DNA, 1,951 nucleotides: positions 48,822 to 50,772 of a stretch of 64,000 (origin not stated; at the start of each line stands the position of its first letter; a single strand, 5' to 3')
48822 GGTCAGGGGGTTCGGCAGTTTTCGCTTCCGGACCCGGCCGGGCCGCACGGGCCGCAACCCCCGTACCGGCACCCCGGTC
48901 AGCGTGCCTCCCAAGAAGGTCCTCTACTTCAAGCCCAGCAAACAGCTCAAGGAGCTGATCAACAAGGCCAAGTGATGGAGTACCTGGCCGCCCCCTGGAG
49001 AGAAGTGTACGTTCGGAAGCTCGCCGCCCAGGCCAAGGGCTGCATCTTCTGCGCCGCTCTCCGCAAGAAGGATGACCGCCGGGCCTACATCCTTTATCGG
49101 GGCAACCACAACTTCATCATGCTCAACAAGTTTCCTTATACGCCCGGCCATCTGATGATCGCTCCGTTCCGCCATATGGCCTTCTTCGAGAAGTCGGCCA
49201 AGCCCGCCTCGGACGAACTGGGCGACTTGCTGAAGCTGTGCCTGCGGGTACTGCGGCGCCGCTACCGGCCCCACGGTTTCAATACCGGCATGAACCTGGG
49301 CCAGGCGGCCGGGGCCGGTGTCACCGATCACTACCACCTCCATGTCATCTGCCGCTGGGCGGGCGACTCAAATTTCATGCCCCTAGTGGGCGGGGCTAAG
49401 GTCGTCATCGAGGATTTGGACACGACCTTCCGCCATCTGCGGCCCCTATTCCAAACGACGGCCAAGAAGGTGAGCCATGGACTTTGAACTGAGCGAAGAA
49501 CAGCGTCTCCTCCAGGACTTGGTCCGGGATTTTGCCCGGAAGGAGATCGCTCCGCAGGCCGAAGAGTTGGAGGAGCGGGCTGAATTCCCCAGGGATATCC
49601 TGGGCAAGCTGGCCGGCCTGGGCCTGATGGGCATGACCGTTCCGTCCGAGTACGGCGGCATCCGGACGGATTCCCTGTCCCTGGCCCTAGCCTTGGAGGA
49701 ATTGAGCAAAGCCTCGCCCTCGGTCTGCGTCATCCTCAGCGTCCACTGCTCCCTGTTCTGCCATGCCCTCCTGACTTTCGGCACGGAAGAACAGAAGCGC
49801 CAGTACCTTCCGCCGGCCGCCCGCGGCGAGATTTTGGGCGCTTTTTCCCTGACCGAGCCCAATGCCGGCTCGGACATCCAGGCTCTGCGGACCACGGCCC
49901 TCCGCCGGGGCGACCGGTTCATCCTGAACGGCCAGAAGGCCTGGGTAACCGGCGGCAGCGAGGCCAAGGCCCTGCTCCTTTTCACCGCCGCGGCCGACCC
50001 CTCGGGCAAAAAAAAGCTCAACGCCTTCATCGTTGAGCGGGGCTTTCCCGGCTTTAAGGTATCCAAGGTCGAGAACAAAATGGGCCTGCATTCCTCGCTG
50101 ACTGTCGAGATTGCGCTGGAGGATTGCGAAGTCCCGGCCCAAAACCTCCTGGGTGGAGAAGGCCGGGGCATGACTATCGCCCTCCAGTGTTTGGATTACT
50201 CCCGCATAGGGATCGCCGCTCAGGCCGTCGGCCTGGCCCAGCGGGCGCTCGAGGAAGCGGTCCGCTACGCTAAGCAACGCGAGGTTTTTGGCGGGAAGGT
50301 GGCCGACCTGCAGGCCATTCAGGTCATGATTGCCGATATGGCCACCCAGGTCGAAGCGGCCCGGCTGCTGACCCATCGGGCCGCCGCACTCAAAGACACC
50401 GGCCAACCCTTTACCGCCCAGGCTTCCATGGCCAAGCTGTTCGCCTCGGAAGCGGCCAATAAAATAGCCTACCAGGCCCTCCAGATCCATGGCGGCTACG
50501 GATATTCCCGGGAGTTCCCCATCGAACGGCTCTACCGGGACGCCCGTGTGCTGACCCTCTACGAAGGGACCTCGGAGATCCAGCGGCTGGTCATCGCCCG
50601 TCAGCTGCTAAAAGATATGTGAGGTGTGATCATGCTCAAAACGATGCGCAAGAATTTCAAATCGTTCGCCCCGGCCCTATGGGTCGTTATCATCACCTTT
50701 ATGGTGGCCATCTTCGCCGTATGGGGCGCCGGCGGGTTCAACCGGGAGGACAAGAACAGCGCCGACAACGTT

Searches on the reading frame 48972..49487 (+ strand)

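Call 77: search_protein_families(library=pfam, proteins=[window:48972-49487:+], max_evalue=0.00001)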
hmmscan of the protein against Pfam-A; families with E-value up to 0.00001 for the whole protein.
window:48972-49487:+ (171 aa): 1 family
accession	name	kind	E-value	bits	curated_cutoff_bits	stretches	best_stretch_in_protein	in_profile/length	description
PF01230.28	HIT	-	1.3e-10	42.3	21.5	1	38-128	6-95/98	HIT domain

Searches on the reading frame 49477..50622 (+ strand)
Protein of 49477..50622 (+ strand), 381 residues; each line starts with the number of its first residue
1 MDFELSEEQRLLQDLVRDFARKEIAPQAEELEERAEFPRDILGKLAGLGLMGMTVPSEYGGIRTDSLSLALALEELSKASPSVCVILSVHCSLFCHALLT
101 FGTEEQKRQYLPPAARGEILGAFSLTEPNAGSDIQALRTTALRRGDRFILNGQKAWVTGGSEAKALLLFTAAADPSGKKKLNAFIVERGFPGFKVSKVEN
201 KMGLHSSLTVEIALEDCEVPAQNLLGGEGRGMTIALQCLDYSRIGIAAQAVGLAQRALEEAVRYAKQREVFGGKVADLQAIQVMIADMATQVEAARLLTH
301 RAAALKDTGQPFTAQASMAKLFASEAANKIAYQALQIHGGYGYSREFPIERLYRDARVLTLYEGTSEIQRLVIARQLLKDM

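Call 78: search_protein_families(library=pfam, proteins=[window:49477-50622:+], max_evalue=0.00001)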
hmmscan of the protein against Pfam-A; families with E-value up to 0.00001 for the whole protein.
window:49477-50622:+ (381 aa): 5 families
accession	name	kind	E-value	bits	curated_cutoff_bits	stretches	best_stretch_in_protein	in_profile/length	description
PF00441.29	Acyl-CoA_dh_1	-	1.1e-55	188.4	22.4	1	229-378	1-150/150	Acyl-CoA dehydrogenase, C-terminal domain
PF02771.21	Acyl-CoA_dh_N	-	3.5e-40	137.3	22.9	1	6-118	1-113/113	Acyl-CoA dehydrogenase, N-terminal domain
PF08028.16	Acyl-CoA_dh_2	-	4.7e-25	88.9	22.7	1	244-366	1-133/134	Acyl-CoA dehydrogenase, C-terminal domain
PF02770.24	Acyl-CoA_dh_M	-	6.7e-21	74.7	33.3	1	122-217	1-97/97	Acyl-CoA dehydrogenase, middle domain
PF22924.1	ACOX_C_alpha1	-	2.4e-07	31.1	27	0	276-378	63-169/169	Acyl-CoA oxidase, C-alpha1 domain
